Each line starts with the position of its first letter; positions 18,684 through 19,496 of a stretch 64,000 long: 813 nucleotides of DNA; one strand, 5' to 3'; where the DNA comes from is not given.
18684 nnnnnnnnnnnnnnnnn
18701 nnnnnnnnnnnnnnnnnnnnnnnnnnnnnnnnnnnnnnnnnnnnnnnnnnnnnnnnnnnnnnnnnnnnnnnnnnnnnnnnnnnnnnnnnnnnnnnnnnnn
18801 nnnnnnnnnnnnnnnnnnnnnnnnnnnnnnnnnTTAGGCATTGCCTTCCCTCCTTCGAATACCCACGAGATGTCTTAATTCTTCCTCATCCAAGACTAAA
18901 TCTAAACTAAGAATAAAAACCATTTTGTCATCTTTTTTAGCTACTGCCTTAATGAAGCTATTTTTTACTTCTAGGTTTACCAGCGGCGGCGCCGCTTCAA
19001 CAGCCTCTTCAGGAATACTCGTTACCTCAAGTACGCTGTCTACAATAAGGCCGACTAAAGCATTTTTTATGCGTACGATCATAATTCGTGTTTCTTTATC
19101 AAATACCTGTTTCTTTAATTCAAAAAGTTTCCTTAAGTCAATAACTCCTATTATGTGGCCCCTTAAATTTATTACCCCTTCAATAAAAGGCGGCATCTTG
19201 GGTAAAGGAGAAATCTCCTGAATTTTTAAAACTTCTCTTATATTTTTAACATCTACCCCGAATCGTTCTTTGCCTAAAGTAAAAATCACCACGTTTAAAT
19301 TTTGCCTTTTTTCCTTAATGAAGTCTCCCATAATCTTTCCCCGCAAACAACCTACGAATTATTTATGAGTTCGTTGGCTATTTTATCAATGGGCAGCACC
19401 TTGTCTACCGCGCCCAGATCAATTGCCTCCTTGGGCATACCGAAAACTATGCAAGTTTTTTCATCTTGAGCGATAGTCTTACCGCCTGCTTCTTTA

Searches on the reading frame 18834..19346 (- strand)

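Call 52: search_protein_families(library=pfam, proteins=[window:18834-19346:-], max_evalue=0.0001)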
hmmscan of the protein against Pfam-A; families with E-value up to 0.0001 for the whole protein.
window:18834-19346:- (170 aa): 1 family
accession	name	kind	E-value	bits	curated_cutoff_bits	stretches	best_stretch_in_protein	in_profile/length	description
PF01584.24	CheW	-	1.5e-37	128.7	23.5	1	19-155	2-137/138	CheW-like domain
